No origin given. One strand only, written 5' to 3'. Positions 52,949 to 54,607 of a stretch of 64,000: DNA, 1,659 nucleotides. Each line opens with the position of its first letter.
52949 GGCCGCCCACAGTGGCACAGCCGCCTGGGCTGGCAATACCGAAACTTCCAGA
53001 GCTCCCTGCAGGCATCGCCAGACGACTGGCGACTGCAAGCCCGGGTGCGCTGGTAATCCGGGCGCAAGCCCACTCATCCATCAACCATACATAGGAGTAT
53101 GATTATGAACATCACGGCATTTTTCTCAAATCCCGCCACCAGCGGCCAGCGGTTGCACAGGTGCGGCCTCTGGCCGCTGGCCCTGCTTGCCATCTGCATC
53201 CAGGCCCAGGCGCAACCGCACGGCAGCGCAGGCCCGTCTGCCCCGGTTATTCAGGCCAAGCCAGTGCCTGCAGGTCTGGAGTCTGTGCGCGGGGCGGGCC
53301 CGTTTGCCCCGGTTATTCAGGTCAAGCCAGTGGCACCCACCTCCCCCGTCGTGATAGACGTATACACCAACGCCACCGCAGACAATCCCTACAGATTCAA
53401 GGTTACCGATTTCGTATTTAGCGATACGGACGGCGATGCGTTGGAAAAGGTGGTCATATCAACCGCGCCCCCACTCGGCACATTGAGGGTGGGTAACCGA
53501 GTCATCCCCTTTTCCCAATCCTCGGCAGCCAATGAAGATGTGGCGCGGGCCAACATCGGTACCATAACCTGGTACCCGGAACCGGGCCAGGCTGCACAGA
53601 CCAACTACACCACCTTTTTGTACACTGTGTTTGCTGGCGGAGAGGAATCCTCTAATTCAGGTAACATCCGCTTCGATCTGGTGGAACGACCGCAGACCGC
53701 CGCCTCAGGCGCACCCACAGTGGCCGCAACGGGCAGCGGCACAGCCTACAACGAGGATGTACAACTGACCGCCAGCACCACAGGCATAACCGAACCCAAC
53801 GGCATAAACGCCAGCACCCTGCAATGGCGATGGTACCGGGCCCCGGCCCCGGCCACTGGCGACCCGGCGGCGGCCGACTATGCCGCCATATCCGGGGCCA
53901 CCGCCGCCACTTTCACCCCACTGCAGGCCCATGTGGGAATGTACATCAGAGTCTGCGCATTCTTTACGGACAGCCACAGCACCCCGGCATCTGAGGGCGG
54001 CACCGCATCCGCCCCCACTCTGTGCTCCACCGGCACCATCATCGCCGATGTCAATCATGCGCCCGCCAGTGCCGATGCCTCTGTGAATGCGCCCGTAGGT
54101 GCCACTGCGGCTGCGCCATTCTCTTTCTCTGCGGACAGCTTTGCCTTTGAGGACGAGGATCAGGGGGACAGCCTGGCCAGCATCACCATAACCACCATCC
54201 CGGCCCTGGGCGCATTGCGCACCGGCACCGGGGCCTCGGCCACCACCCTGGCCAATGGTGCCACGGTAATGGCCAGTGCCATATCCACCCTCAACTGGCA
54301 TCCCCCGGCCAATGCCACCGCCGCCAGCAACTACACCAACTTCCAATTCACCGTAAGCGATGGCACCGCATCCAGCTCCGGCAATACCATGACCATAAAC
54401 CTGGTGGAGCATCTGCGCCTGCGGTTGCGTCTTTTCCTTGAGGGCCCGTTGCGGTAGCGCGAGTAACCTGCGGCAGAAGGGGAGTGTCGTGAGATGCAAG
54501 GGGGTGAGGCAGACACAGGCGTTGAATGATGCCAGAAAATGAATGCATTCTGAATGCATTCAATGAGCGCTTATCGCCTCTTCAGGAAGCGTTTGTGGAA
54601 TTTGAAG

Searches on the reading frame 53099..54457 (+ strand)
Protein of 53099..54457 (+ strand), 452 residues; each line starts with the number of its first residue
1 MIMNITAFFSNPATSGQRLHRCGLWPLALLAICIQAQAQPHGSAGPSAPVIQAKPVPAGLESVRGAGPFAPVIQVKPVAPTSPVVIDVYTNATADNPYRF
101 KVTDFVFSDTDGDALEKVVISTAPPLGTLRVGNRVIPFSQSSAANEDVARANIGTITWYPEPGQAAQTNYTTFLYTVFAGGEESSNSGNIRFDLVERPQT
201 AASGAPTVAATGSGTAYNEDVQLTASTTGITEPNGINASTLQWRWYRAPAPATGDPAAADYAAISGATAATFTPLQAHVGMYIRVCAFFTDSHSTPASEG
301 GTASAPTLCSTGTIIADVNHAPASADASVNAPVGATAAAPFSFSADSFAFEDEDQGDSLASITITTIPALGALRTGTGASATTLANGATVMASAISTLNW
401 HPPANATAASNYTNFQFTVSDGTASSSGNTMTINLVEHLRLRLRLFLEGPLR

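Call 20: search_protein_families(library=ncbifam, proteins=[window:53099-54457:+], max_evalue=1)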
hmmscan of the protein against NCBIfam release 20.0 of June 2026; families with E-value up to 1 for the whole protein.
window:53099-54457:+ (452 aa): 2 families
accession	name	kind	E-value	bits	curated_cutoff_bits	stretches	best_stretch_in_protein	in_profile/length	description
NF053526.1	Myco_lipo_LppK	equivalog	0.00048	20.1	125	1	74-124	81-135/167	lipoprotein LppK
NF012211.1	tand_rpt_95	domain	0.33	10.9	90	1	386-434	39-83/98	tandem-95 repeat protein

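Call 26: find_encoding_contigs(protein=window:53099-54457:+, flank=10000, max_places=6)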
Protein window:53099-54457:+ (452 aa): no gene with exactly this product is on record in the collection.

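Call 51: search_protein_families(library=pfam, proteins=[window:53099-54457:+], max_evalue=0.1)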
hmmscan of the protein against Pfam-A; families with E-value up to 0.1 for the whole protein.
window:53099-54457:+ (452 aa): 2 families
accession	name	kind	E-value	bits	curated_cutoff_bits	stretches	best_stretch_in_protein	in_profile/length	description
PF16184.11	Cadherin_3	-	0.069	13.6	25.5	0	348-434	24-105/106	Cadherin-like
PF17963.7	Big_9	-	0.085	14.2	23.6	0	319-434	1-89/89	Bacterial Ig domain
